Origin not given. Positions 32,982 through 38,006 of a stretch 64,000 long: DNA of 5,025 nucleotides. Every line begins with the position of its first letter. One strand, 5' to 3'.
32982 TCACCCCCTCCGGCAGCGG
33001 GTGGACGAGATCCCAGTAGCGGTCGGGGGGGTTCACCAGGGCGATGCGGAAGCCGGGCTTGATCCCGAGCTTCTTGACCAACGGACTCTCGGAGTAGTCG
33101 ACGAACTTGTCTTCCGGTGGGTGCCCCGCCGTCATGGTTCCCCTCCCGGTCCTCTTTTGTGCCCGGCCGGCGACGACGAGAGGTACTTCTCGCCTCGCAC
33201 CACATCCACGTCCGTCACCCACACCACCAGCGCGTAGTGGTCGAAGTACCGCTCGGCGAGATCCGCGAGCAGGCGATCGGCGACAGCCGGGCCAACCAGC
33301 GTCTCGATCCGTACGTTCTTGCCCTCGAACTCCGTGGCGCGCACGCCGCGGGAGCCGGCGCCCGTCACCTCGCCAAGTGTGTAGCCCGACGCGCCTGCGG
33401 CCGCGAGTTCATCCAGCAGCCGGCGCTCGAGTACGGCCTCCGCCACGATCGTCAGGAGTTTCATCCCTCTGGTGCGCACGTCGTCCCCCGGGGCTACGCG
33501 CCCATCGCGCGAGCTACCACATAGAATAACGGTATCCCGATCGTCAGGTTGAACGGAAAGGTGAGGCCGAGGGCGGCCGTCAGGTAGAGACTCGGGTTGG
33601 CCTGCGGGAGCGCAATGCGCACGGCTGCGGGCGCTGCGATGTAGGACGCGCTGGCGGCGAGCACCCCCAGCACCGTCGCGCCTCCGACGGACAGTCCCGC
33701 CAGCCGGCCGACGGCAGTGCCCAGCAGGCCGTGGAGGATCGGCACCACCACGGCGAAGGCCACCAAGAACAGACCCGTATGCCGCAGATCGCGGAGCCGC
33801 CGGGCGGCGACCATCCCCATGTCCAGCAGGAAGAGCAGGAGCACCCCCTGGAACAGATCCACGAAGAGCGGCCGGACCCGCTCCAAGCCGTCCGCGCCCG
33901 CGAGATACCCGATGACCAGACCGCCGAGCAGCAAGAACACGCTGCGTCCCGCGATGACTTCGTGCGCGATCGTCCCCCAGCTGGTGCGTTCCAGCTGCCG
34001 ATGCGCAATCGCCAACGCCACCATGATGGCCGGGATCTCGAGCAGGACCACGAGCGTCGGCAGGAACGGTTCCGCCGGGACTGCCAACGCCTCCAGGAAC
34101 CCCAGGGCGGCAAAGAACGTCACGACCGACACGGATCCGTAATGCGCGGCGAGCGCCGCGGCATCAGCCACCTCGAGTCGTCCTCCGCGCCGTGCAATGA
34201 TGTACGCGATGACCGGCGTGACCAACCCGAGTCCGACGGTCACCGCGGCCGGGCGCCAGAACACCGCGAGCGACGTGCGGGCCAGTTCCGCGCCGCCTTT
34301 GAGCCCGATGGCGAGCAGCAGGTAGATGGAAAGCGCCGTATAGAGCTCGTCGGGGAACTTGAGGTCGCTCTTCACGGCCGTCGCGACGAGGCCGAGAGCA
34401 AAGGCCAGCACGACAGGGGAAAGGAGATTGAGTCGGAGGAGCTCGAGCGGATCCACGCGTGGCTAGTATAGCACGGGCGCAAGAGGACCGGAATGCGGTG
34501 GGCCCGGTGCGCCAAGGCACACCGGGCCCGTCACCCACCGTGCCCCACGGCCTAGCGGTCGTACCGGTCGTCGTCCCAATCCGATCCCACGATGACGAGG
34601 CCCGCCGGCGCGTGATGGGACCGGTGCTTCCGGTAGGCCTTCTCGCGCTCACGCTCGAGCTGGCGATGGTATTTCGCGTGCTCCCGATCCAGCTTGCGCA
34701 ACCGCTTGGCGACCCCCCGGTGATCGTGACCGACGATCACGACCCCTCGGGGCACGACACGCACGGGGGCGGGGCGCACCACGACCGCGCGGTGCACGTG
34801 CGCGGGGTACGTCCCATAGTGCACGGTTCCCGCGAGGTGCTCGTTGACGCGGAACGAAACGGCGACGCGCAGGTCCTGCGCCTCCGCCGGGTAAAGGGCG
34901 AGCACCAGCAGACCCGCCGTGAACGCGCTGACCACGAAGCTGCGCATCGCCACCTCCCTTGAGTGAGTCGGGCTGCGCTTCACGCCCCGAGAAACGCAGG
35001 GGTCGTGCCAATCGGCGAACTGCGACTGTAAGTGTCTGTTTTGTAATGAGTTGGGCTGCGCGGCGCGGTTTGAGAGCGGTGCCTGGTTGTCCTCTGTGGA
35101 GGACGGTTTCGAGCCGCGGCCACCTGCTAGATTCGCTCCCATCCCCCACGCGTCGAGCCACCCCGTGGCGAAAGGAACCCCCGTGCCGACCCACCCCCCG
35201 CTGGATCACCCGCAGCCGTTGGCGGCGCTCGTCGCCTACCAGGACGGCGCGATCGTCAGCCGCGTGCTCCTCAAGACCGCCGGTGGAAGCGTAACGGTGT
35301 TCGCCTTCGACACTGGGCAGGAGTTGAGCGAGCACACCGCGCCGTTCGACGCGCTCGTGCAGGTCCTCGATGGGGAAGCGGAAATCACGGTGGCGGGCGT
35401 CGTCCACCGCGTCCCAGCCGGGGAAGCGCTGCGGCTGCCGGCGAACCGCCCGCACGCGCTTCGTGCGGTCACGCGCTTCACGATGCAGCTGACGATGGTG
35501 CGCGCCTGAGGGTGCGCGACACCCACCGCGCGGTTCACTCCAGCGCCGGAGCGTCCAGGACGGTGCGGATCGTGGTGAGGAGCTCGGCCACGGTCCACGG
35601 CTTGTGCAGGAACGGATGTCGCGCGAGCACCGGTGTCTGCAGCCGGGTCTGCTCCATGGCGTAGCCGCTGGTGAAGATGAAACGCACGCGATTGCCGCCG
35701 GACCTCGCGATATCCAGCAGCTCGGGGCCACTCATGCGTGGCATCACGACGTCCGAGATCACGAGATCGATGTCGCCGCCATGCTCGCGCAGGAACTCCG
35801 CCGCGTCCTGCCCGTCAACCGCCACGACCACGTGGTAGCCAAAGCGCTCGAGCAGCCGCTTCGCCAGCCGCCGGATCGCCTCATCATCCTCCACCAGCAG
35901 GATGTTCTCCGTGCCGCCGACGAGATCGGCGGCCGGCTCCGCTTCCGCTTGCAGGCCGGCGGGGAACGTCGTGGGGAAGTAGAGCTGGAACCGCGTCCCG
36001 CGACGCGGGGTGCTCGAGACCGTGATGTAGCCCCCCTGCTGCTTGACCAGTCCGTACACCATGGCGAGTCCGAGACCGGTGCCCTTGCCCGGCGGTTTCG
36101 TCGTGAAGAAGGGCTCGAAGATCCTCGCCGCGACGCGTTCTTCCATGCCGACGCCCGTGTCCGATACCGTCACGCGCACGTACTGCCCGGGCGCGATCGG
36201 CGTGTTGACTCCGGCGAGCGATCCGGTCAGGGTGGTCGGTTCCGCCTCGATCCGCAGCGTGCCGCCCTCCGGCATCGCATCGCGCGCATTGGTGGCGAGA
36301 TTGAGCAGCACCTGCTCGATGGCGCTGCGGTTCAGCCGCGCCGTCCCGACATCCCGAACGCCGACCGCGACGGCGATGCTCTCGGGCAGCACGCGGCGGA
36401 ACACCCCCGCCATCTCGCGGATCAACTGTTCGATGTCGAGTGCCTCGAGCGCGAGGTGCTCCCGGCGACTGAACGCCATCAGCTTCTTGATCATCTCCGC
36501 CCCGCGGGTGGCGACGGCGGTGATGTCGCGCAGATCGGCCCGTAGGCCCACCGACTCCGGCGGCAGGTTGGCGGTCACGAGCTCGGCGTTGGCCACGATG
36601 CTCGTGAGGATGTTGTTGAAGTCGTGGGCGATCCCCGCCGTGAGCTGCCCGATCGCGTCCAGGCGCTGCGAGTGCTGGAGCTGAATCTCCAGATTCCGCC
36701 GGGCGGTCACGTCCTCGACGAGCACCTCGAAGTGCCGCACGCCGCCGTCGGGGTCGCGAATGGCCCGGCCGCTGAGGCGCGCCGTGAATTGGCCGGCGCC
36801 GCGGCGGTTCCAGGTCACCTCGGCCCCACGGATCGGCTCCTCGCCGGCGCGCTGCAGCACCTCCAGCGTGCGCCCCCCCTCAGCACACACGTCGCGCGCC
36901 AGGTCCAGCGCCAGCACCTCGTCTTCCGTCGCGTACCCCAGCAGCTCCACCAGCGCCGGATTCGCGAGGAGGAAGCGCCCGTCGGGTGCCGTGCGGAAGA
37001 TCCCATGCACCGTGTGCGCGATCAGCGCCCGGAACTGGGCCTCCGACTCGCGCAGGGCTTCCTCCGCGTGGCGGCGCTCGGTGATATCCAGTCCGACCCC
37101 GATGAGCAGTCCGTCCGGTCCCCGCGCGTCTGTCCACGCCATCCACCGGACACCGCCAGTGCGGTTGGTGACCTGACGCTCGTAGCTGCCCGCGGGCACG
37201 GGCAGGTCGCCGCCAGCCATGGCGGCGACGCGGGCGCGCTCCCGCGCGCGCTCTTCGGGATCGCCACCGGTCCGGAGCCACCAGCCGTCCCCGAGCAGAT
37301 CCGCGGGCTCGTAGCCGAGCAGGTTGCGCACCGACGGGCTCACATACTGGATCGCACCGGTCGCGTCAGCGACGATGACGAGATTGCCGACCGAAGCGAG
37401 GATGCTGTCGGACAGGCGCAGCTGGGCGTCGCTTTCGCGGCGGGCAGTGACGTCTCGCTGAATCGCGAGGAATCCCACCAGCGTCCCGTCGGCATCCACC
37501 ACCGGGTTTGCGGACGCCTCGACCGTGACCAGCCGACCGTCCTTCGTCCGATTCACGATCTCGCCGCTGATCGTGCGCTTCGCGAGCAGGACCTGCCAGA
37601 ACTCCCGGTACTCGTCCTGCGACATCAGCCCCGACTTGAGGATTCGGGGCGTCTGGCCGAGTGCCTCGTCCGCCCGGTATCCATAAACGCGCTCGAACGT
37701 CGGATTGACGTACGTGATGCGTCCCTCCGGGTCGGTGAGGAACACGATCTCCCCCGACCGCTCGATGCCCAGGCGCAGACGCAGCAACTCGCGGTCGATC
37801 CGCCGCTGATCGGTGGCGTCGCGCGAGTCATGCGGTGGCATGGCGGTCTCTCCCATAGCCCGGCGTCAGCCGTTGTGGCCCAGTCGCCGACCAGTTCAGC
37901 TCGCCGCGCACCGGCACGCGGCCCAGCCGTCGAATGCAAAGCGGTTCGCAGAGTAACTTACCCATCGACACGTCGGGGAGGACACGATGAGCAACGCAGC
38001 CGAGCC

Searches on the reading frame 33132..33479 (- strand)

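Call 23: search_protein_families(library=pfam, proteins=[window:33132-33479:-], max_evalue=0.001)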
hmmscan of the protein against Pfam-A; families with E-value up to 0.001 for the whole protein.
window:33132-33479:- (115 aa): 2 families
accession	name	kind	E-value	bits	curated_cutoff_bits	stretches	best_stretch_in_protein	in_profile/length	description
PF00543.27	P-II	-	3.8e-19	69.4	25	1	6-98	1-102/102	Nitrogen regulatory protein P-II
PF11582.13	DUF3240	-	0.00058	20.3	21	1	8-91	6-95/102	Protein of unknown function (DUF3240)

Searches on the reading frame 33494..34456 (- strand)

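Call 23: search_protein_families(library=pfam, proteins=[window:33494-34456:-], max_evalue=0.001)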
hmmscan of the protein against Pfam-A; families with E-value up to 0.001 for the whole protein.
window:33494-34456:- (320 aa): 1 family
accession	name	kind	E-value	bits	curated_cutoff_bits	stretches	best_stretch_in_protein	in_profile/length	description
PF05982.17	Sbt_1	-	1e-115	386.7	27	1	14-315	1-307/308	Na+-dependent bicarbonate transporter superfamily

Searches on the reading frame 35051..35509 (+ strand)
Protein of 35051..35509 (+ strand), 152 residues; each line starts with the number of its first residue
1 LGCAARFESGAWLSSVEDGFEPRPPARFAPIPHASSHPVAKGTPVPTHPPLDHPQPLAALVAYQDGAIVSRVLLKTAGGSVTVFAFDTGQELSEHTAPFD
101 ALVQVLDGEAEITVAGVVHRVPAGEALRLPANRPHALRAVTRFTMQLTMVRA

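Call 23: search_protein_families(library=pfam, proteins=[window:35051-35509:+], max_evalue=0.001)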
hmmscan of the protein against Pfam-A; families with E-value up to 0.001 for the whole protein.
window:35051-35509:+ (152 aa): 2 families
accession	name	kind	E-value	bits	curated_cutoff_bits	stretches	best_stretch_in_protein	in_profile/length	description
PF07883.17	Cupin_2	-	3.2e-09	36.8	27.2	1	84-150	3-69/70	Cupin domain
PF02311.25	AraC_binding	-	0.00032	20.9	21.1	1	82-144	6-68/135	AraC-like ligand binding domain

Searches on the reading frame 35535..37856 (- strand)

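Call 24: search_protein_families(library=pfam, proteins=[window:35535-37856:-], max_evalue=0.001)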
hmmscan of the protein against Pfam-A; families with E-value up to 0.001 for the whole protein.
window:35535-37856:- (773 aa): 10 families
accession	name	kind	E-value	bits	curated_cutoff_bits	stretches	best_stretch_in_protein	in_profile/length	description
PF13426.13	PAS_9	-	4.3e-34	117.3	27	3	37-138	3-103/103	PAS domain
PF00989.32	PAS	-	3.3e-33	114.5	22.6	2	26-136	2-113/113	PAS fold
PF08448.16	PAS_4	-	6.5e-30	104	23.1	3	32-141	2-110/110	PAS fold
PF02518.31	HATPase_c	-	5e-23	82.1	26.4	1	511-629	4-109/111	Histidine kinase-, DNA gyrase B-, and HSP90-like ATPase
PF13188.13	PAS_8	-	3.5e-19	68.4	21.8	2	33-71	9-48/65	PAS domain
PF00072.30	Response_reg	-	1.2e-18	67.7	30.2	1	652-763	1-110/111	Response regulator receiver domain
PF08447.18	PAS_3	-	2.4e-17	63.4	25.6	1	48-131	2-87/89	PAS fold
PF00512.31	HisKA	-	4.2e-07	30.4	26.9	1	403-467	3-65/66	His Kinase A (phospho-acceptor) domain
PF18095.7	PAS_12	-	8e-06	25.9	22.6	0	20-111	42-130/153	UPF0242 C-terminal PAS-like domain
PF10090.15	HPTransfase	-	0.00065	19.9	22.9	0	515-551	34-74/123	Histidine phosphotransferase C-terminal domain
